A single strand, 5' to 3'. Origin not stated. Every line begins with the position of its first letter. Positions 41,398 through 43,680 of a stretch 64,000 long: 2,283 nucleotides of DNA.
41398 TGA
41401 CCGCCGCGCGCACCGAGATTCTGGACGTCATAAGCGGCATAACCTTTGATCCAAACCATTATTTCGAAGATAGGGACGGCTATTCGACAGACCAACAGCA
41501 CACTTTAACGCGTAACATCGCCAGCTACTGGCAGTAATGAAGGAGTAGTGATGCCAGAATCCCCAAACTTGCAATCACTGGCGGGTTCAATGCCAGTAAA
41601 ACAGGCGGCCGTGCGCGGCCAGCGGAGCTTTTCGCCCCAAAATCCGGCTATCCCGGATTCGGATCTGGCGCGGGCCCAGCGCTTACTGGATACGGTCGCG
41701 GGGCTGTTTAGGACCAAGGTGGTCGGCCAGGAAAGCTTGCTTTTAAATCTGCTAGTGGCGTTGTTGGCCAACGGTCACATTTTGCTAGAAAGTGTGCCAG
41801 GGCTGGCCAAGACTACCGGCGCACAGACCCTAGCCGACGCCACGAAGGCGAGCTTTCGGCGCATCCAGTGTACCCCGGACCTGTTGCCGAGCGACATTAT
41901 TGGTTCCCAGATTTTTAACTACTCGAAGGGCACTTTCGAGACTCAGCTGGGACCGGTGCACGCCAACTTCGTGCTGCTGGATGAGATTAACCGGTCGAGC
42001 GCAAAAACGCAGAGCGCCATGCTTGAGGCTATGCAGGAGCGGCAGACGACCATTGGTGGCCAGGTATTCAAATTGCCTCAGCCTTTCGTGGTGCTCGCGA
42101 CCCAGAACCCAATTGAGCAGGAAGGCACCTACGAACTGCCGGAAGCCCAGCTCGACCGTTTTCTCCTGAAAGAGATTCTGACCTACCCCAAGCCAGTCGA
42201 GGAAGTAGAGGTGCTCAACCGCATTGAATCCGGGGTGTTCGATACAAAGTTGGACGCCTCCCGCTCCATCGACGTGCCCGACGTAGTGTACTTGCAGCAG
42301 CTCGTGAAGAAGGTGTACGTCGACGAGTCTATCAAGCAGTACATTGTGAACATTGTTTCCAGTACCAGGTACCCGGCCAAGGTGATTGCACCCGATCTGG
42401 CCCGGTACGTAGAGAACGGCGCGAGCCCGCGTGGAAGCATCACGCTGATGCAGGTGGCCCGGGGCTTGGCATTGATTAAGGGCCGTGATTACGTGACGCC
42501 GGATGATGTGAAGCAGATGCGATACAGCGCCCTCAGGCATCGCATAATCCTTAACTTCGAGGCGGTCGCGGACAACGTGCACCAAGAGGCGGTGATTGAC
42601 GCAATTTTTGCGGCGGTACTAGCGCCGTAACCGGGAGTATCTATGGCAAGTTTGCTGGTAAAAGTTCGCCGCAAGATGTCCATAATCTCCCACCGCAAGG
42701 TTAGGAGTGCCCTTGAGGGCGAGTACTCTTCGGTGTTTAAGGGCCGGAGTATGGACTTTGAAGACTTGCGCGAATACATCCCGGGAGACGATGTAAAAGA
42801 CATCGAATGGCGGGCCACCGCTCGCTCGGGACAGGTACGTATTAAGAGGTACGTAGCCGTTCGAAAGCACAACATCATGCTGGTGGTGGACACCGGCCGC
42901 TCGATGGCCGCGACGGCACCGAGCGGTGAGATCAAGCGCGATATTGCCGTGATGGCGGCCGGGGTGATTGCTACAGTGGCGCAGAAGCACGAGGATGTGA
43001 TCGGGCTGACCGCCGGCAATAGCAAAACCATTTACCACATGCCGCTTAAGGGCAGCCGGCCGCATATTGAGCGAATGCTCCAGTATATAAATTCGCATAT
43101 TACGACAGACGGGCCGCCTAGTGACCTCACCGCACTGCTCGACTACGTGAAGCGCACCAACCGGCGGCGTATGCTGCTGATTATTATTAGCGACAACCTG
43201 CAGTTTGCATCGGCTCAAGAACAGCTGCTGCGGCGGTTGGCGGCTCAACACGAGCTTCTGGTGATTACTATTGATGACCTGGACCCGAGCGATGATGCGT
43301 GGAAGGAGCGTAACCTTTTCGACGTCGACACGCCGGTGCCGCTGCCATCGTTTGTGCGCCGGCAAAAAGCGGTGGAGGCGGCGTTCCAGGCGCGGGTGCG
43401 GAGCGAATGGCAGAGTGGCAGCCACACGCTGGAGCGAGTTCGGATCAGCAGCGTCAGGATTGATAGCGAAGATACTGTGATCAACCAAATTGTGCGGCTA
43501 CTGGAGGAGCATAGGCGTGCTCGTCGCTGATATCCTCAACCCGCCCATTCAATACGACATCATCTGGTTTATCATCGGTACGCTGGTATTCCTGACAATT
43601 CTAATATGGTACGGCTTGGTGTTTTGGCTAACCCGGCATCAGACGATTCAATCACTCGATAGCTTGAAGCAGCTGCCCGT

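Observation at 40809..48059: Eight-gene Bat-like MoxR/DUF58/VWA operon headed by a degenerate phosphoribosyltransferase-like gene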

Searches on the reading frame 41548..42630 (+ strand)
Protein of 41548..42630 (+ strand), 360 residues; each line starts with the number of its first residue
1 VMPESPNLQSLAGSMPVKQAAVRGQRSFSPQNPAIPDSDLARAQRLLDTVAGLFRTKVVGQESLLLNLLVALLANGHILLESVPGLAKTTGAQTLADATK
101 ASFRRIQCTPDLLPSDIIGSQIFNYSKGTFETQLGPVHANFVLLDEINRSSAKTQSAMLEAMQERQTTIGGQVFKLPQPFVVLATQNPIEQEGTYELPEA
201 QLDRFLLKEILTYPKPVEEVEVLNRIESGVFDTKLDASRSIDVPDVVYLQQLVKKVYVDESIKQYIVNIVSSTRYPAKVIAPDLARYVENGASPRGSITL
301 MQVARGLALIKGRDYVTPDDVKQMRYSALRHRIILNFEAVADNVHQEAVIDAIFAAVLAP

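Call 3: search_protein_families(library=pfam, proteins=[window:41548-42630:+], max_evalue=0.1)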
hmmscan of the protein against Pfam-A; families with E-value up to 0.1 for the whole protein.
window:41548-42630:+ (360 aa): 8 families
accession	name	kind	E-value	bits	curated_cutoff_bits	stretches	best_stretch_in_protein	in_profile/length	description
PF07726.17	AAA_3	-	2.1e-59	199.5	27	1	77-207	1-131/131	ATPase family associated with various cellular activities (AAA)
PF17863.7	AAA_lid_2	-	7.8e-21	74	22.7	1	286-352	7-73/74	AAA lid domain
PF07728.20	AAA_5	-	6.8e-13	49.2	22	1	77-205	1-139/139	AAA domain (dynein-related subfamily)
PF20030.5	bpMoxR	-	1.4e-10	41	27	1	49-213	5-168/205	MoxR domain in the MoxR-vWA-beta-propeller ternary systems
PF00158.32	Sigma54_activat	-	1.4e-06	28.6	20.2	1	77-191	24-147/168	Sigma-54 interaction domain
PF00004.35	AAA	-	0.00026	21.9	21.2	1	78-188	1-111/131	ATPase family associated with various cellular activities (AAA)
PF05496.18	RuvB_N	-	0.0041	17.3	27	1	75-165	33-111/159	Holliday junction DNA helicase RuvB P-loop domain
PF00493.29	MCM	-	0.0079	15.8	23.3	1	142-196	125-179/224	MCM P-loop domain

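Call 4: search_protein_families(library=ncbifam, proteins=[window:41548-42630:+], max_evalue=0.1)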
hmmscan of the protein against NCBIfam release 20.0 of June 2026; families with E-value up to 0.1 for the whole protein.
window:41548-42630:+ (360 aa): 13 families
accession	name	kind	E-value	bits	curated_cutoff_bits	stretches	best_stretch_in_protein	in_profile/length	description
TIGR02442.1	Cob-chelat-sub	hypoth_equivalog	2.2e-09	36.3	779.45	1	137-333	126-310/641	putative cobaltochelatase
TIGR02031.1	BchD-ChlD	equivalog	9.1e-09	34.5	499.55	1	137-333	90-271/608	magnesium chelatase ATPase subunit D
TIGR02030.1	BchI-ChlI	equivalog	9.4e-08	31.6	466.95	1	141-352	134-334/337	magnesium chelatase ATPase subunit I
NF047784.1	MadB_ATPase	equivalog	3.4e-07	29.8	475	1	141-225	141-220/298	MadB family AAA-type ATPase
NF010054.0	PRK13531.1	equivalog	0.0043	16.1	681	1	62-320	27-276/498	ATPase RavA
TIGR00635.1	ruvB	equivalog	0.0044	16.1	299.05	1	76-163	31-106/305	Holliday junction branch migration DNA helicase RuvB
NF000868.0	PRK00080.1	equivalog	0.0061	15.5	282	1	75-164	51-128/330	Holliday junction branch migration DNA helicase RuvB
TIGR00764.1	lon_rel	equivalog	0.0096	14.5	516.6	1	139-172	218-251/608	ATP-dependent protease LonB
TIGR02640.1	gas_vesic_GvpN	equivalog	0.013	15.1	266.8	0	143-224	110-195/262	gas vesicle protein GvpN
NF007018.1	PRK09483.1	equivalog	0.015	14.9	280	1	243-340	57-149/217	UvrY/SirA/GacA family response regulator transcription factor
NF050807.1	TransRegFlbDCaul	equivalog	0.016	14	750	1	100-186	169-260/454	sigma-54-dependent transcriptional regulator FlbD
NF041906.1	V4R_TF_MobR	exception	0.019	13.5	999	1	78-168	258-356/544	phenol degradation transcriptional regulator MobR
NF049963.1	RespRegFlgRCampy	domain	0.047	12.5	750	1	106-171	189-261/429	fla regulon two-component system response regulator FlgR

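Call 58: search_protein_families(library=padloc, proteins=[window:41548-42630:+], max_evalue=0.01)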
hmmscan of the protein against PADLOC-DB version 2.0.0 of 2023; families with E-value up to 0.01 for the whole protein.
window:41548-42630:+ (360 aa): 1 family
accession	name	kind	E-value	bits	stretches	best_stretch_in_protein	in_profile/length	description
PDLC01994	RtcR_PspF1--CARF_AAA_HTH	-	0.0067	13.5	1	86-186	192-299/468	-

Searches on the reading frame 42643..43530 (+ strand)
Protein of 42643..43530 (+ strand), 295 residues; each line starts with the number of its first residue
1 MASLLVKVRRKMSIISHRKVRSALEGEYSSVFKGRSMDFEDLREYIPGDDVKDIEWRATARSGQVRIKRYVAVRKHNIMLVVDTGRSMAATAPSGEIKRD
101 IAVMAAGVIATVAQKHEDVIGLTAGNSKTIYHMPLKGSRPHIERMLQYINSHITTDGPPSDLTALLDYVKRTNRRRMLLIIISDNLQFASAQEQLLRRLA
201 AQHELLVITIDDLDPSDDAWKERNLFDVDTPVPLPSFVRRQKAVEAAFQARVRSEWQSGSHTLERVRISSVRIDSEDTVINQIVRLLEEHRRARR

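Call 3: search_protein_families(library=pfam, proteins=[window:42643-43530:+], max_evalue=0.1)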
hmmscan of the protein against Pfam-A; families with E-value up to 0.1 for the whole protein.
window:42643-43530:+ (295 aa): 2 families
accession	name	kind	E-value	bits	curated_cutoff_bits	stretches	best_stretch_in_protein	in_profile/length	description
PF01882.25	DUF58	-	2.5e-33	115.5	23.4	1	41-220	1-176/216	Protein of unknown function DUF58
PF13519.12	VWA_2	-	6.9e-06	27.1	27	1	78-184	1-105/107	von Willebrand factor type A domain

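Call 4: search_protein_families(library=ncbifam, proteins=[window:42643-43530:+], max_evalue=0.1)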
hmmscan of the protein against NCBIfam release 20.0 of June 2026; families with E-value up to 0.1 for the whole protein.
window:42643-43530:+ (295 aa): 0 families

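Call 28: find_related_loci(query=A2, collection=metagenome_contigs, flank=10000)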
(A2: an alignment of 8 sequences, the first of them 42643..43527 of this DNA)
Query A2 (295 aa) in metagenome_contigs; peptide patterns used: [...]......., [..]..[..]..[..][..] (x = any residue, [..] = any of these).
600 stretches matched a pattern (row limit reached: there are more); 253 encode a relative of the query (tblastn E <= 1e-3); the best 80 are kept; 80 distinct loci.
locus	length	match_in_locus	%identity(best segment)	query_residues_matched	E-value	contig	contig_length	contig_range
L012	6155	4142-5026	95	1-295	0e+0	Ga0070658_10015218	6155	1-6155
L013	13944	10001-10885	77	1-295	6e-157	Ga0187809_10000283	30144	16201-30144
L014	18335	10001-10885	77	1-295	2e-154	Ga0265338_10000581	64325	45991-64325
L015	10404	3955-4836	75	1-294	6e-154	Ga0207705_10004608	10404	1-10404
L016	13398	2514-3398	75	1-295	6e-154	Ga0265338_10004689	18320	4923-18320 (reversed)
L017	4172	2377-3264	58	1-295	6e-122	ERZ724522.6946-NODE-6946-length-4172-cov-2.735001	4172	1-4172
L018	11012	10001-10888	58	1-295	8e-120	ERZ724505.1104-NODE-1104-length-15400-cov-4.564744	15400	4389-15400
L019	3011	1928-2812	55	1-295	2e-102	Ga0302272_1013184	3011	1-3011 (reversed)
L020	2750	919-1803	48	1-295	1e-100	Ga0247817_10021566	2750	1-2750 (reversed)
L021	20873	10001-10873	51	1-295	2e-92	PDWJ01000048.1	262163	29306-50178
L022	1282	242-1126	50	1-295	2e-99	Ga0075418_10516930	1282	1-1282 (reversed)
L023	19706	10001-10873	47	1-294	1e-90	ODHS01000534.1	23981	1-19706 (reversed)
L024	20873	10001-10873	47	1-294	8e-91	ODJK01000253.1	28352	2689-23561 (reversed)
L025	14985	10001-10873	48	1-294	5e-90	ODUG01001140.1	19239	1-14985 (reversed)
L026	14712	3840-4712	47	1-294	3e-90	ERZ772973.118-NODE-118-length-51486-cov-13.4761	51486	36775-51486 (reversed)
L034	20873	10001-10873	47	1-294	2e-89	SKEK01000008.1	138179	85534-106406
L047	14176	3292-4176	48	1-295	5e-84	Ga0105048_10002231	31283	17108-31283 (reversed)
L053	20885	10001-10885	44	1-295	6e-79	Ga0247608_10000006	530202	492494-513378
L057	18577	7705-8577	44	1-294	2e-78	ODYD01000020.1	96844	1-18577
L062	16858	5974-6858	42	1-295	6e-77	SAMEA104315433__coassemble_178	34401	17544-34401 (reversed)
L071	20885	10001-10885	43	1-295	2e-74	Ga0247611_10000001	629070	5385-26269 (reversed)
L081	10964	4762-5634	42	3-294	3e-69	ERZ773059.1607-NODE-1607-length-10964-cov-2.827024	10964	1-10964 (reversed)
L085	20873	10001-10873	43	3-294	2e-67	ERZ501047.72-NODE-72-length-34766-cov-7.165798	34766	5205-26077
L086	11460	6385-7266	43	1-288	2e-66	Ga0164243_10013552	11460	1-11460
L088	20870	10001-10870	41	1-290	7e-66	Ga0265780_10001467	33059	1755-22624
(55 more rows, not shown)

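Call 58: search_protein_families(library=padloc, proteins=[window:42643-43530:+], max_evalue=0.01)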
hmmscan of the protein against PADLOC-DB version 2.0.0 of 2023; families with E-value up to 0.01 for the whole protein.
window:42643-43530:+ (295 aa): 0 families

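Call 64: list_cluster_members(proteins=[L085:9998-10876:+, L047:3292-4176:+, L086:6385-7290:+, L081:4759-5637:+, L088:10001-10885:+])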
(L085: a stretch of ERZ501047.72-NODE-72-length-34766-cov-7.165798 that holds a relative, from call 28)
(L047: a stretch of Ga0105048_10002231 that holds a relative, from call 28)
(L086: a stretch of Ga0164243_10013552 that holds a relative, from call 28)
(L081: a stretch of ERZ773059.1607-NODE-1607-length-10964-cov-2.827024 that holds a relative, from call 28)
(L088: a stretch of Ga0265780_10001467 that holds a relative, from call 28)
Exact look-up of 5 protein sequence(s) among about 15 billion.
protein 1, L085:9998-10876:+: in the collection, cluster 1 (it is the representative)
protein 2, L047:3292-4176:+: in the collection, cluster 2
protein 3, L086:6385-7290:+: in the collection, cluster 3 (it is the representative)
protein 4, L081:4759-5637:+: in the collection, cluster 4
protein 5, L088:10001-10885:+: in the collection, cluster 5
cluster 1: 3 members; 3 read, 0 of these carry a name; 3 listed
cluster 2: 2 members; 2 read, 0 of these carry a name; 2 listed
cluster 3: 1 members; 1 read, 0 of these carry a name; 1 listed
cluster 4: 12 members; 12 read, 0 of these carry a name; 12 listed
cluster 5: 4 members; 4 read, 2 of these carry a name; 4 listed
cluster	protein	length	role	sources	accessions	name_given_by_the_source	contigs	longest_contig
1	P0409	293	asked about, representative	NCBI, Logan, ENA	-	-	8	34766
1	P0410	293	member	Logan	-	-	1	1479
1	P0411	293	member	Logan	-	-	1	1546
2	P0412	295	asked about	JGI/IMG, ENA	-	-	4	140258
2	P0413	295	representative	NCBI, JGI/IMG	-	-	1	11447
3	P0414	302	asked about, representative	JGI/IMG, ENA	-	-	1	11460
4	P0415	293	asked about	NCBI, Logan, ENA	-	-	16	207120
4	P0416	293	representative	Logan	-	-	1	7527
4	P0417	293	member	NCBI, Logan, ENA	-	-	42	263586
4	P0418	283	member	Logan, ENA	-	-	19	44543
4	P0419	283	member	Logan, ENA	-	-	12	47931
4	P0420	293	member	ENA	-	-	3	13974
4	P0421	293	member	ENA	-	-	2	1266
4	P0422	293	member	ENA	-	-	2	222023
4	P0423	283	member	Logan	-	-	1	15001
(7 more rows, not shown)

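Call 67: list_cluster_members(proteins=[L023:8128-8781:+, L023:8092-8781:+, L034:8218-8868:+, L057:6006-6656:+, L053:8301-8957:+, L071:8308-8964:+, L021:8127-8786:+, L062:4260-4916:+])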
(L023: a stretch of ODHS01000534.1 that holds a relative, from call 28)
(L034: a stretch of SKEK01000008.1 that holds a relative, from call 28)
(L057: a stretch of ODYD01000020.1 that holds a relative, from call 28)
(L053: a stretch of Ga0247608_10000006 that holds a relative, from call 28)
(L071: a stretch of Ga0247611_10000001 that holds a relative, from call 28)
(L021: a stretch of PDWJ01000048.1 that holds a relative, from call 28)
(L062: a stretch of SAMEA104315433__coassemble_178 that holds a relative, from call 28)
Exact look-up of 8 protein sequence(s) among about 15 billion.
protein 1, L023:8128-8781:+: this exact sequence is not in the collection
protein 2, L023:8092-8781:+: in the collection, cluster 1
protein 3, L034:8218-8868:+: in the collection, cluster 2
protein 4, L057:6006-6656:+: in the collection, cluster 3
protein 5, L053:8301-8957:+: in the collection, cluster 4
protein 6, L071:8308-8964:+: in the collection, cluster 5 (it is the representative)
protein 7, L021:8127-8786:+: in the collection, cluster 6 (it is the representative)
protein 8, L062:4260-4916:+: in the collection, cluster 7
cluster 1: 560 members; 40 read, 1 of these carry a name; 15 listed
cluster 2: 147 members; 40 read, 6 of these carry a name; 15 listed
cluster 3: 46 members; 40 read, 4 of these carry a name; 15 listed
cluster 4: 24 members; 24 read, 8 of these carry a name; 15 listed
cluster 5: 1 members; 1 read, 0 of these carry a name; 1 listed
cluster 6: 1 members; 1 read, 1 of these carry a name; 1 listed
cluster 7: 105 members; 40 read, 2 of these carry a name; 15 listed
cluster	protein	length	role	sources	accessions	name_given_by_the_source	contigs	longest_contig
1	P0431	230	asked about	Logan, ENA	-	-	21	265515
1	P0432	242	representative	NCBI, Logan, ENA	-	-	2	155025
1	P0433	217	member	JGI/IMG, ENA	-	hypothetical protein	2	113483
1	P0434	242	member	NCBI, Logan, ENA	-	-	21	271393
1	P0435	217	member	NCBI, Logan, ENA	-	-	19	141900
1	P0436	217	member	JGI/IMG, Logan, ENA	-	-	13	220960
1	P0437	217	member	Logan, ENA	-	-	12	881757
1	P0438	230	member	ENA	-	-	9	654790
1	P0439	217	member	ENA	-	-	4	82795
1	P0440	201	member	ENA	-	-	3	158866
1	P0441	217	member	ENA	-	-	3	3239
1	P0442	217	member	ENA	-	-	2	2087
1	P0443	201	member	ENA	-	-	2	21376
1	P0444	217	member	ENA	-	-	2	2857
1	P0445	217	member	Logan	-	-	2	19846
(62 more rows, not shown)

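Call 73: search_protein_families(library=pfam, proteins=[L023:7025-7765:+, L023:14346-15377:+, L023:15377-17056:+, L053:7022-8041:-, L053:13442-14185:+, L053:14194-15348:-, L021:6375-7724:+, L021:13407-14141:+, L057:5161-5958:+, L057:13001-13672:+], max_evalue=0.001)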
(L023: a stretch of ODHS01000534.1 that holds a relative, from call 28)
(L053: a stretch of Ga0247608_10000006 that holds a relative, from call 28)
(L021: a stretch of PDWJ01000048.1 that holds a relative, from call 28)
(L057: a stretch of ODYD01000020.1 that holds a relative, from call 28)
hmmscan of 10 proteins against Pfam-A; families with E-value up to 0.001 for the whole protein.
L023:7025-7765:+ (247 aa): 2 families
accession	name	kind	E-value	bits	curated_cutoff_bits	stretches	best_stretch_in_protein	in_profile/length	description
PF01145.31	Band_7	-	9.7e-44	149.9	23.6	1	20-191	1-176/176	SPFH domain / Band 7 family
PF13421.11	Band_7_1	-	8e-08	32.6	24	1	119-175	152-208/211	SPFH domain-Band 7 family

L023:14346-15377:+ (344 aa): 0 families

L023:15377-17056:+ (560 aa): 0 families

L053:7022-8041:- (339 aa): 6 families
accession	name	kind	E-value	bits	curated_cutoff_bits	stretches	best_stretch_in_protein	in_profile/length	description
PF03054.22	tRNA_Me_trans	-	3.6e-75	252.5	20.6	1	1-192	1-201/202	tRNA methyl transferase HUP domain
PF20259.3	tRNA_Me_trans_M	-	1.7e-24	85.6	27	1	197-261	1-66/66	tRNA methyl transferase PRC-barrel domain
PF20258.4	tRNA_Me_trans_C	-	7.4e-12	45.9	20.6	1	287-338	21-77/77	Aminomethyltransferase beta-barrel domain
PF02540.23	NAD_synthase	-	4.5e-07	29.7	21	1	2-75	20-87/242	NAD synthase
PF02568.20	ThiI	-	5.4e-07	29.8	20.5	1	3-75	6-78/197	Thiamine biosynthesis protein (ThiI)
PF24167.1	DUF7411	-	0.00022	21.3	28.7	1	1-84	1-73/194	Family of unknown function (DUF7411)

L053:13442-14185:+ (248 aa): 2 families
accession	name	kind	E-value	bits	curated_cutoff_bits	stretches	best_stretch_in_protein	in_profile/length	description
PF07719.23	TPR_2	-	0.00017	21.9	27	0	85-109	8-32/34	Tetratricopeptide repeat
PF00515.34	TPR_1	-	0.00053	20.1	27.8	0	131-148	10-27/34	Tetratricopeptide repeat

L053:14194-15348:- (384 aa): 2 families
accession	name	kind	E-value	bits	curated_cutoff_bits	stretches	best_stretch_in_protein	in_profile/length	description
PF00266.25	Aminotran_5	-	4.3e-63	214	21.5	1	2-367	1-371/371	Aminotransferase class-V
PF00155.27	Aminotran_1_2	-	2.2e-11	44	19.7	1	46-159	45-174/361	Aminotransferase class I and II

L021:6375-7724:+ (450 aa): 1 family
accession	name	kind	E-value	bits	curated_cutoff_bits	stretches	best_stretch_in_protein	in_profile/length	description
PF00144.29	Beta-lactamase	-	1.7e-70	238.3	27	1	21-329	8-312/329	Beta-lactamase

L021:13407-14141:+ (245 aa): 2 families
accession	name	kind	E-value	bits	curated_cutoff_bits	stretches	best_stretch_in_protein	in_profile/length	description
PF13432.12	TPR_16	-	3.5e-05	24.6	32.7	0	86-115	35-64/65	Tetratricopeptide repeat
PF07719.23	TPR_2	-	5e-05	23.6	27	1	86-115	5-34/34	Tetratricopeptide repeat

L057:5161-5958:+ (266 aa): 2 families
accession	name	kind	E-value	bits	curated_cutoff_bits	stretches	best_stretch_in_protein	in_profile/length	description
PF01145.31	Band_7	-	9.4e-44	150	23.6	1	39-209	2-176/176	SPFH domain / Band 7 family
PF13421.11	Band_7_1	-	7.9e-08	32.6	24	1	137-193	152-208/211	SPFH domain-Band 7 family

L057:13001-13672:+ (224 aa): 7 families
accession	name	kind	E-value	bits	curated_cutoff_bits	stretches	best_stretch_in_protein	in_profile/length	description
PF00005.33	ABC_tran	-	2.5e-34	119.3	25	1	21-169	1-136/137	ABC transporter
PF13304.12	AAA_21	-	8.7e-08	33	27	0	159-204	258-302/304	AAA domain, putative AbiEii toxin, Type IV TA system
PF02463.25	SMC_N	-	9e-06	25.7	40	1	32-214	25-211/220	RecF/RecN/SMC N terminal domain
PF13555.12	AAA_29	-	6.1e-05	23.1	27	1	24-55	15-46/61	P-loop containing region of AAA domain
PF13481.12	AAA_25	-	0.0001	22.5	27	1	20-61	21-61/195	AAA domain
PF03193.22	RsgA_GTPase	-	0.00041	20.7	30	0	28-63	103-138/174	RsgA GTPase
PF01078.27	Mg_chelatase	-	0.00081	19.3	20.3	0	15-77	6-68/207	Magnesium chelatase, subunit ChlI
